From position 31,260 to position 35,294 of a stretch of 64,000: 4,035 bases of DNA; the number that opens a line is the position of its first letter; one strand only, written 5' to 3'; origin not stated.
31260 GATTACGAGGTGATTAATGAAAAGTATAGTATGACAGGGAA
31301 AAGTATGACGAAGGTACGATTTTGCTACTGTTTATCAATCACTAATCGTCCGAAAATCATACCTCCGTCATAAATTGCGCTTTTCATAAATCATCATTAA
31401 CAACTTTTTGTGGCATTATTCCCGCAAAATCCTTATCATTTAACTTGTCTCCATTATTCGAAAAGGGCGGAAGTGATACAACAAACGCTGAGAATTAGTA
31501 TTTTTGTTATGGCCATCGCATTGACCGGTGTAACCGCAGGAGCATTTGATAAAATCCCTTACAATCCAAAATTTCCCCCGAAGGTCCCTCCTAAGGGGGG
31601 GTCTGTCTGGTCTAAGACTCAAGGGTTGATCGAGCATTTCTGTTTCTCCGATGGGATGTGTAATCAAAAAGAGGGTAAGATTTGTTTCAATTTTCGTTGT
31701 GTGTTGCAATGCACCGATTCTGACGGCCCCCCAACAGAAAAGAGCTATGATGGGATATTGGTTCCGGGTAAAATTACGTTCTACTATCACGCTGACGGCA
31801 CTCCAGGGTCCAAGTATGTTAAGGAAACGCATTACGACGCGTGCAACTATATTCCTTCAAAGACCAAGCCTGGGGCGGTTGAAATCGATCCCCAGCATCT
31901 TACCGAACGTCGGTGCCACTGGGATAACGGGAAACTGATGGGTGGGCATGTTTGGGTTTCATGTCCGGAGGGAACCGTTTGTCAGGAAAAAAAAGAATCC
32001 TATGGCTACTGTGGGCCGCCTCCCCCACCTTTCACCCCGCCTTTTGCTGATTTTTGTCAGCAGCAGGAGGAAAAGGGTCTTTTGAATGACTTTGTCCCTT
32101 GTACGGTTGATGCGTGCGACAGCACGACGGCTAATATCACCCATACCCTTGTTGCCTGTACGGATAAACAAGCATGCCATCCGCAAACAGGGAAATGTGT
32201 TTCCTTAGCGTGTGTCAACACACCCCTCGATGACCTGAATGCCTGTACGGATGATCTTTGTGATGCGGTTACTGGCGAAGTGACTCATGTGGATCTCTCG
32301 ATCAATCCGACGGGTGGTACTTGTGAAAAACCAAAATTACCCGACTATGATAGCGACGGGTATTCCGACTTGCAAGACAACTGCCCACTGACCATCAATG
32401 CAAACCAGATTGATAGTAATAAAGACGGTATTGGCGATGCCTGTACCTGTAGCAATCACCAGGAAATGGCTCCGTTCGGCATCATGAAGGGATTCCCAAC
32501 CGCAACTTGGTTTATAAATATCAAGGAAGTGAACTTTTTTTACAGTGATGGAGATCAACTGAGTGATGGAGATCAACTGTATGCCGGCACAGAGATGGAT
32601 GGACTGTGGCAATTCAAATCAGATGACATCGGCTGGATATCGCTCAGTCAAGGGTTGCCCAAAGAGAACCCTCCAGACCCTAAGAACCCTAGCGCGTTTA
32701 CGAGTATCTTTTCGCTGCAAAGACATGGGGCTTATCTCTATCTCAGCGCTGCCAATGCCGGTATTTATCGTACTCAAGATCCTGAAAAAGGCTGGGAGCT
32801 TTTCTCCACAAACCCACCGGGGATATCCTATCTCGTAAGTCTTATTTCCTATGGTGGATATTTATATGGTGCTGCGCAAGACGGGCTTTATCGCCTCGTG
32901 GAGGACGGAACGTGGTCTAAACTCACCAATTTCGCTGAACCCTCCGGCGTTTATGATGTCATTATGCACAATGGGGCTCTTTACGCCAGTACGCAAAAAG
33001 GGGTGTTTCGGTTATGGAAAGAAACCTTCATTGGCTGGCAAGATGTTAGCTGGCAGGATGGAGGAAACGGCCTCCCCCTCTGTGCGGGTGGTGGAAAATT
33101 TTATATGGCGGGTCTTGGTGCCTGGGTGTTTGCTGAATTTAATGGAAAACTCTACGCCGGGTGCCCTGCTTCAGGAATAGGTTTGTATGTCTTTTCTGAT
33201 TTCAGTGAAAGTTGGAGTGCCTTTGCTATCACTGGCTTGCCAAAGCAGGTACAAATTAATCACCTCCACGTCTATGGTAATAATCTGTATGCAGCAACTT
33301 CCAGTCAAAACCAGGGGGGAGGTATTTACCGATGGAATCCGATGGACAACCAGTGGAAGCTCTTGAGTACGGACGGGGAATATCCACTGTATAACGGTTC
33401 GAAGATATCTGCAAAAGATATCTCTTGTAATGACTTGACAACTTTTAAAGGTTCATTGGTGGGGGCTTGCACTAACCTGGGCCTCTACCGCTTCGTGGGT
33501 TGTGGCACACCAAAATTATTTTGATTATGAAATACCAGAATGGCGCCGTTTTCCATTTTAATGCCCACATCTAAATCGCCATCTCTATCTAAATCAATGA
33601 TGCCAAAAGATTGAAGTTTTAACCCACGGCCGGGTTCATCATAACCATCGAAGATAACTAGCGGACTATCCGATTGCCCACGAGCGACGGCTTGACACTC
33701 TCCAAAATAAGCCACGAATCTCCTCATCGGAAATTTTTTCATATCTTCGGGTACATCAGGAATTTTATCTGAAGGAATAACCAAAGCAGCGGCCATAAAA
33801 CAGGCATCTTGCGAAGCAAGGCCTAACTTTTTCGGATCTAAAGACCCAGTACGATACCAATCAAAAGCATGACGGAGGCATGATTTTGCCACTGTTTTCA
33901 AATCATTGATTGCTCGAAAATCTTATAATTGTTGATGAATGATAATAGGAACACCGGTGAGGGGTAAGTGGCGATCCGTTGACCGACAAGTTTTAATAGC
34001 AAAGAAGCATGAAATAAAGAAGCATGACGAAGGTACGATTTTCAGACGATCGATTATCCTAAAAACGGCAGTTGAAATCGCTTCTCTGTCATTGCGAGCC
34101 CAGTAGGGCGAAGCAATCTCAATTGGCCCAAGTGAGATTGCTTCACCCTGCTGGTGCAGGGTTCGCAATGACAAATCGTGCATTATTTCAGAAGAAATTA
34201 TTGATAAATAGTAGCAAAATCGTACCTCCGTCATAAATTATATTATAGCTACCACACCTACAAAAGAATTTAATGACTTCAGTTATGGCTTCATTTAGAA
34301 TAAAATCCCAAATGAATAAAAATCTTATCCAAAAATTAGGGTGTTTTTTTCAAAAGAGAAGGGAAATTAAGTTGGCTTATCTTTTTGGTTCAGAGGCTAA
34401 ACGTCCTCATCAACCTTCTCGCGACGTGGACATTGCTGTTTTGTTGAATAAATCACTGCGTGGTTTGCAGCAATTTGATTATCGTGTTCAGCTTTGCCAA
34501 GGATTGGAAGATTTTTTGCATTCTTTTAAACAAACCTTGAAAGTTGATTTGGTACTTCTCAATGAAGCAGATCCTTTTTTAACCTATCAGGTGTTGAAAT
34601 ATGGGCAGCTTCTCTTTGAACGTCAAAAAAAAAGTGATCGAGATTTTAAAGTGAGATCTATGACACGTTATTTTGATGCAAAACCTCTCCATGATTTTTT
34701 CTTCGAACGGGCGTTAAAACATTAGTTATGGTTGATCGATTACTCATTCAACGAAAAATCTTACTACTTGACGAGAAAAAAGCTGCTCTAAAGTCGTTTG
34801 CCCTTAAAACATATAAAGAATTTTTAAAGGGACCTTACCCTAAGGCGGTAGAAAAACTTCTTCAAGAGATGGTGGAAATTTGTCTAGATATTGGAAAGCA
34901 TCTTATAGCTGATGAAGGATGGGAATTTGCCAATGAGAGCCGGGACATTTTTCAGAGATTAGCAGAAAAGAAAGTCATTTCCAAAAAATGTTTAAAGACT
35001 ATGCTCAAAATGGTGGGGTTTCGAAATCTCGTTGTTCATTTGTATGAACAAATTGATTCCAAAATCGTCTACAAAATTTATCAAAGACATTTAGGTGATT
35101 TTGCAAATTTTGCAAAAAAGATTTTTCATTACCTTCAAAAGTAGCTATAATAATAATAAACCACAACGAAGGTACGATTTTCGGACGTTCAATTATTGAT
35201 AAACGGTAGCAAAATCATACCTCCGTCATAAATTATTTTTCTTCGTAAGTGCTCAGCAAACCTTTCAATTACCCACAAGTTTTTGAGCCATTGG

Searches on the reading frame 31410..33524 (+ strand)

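Call 10: search_protein_families(library=pfam, proteins=[window:31410-33524:+], max_evalue=0.001)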
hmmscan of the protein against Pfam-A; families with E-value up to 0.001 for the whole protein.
window:31410-33524:+ (704 aa): 2 families
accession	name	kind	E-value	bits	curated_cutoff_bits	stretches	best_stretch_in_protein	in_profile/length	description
PF02412.23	TSP_3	-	5.6e-05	23.2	25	1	312-333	15-36/36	Thrombospondin type 3 repeat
PF00526.23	Dicty_CTDC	-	6.7e-05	23.1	27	1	274-294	3-22/24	Dictyostelium (slime mold) repeat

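Call 25: search_protein_families(library=ncbifam, proteins=[window:31410-33524:+], max_evalue=0.01)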
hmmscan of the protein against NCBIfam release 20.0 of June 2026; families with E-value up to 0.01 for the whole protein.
window:31410-33524:+ (704 aa): 3 families
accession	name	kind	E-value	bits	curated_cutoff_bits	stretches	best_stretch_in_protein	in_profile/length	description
NF045500.1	Omp28_seleno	equivalog_domain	1.1e-06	28.3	200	1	311-349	273-311/377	Omp28-related selenoprotein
NF047638.1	throspo3_MtsC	equivalog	4.7e-05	22.4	350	1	312-345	66-99/428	cell-cell cohesion MYXO-CTERM protein MtsC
NF045728.1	glycosyl_F510_1955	equivalog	0.0052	16.1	175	0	449-534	71-162/246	F510_1955 family glycosylhydrolase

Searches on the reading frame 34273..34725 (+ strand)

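Call 10: search_protein_families(library=pfam, proteins=[window:34273-34725:+], max_evalue=0.001)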
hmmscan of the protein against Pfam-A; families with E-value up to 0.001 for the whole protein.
window:34273-34725:+ (150 aa): 2 families
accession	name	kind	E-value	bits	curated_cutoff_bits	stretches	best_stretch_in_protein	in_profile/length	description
PF18765.7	Polbeta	-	7.7e-20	71.3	26.9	1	21-119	2-92/93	Polymerase beta, Nucleotidyltransferase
PF01909.29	NTP_transf_2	-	1.5e-05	25.8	21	1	26-113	8-92/93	Nucleotidyltransferase domain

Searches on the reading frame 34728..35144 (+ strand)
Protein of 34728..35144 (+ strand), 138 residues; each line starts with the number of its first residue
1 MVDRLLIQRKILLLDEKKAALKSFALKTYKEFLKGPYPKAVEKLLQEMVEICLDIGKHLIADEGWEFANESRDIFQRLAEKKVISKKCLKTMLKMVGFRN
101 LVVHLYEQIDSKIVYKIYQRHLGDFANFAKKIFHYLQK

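Call 11: search_protein_families(library=pfam, proteins=[window:34728-35144:+], max_evalue=0.001)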
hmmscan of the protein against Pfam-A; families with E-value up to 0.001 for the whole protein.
window:34728-35144:+ (138 aa): 2 families
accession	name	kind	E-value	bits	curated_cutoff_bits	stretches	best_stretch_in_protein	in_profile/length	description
PF01934.22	HepT-like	-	6.4e-26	90.9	23.5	1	21-132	8-120/120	Ribonuclease HepT-like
PF08780.16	NTase_sub_bind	-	5.1e-05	23.7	31.8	1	49-131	41-123/126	Nucleotidyltransferase substrate binding protein like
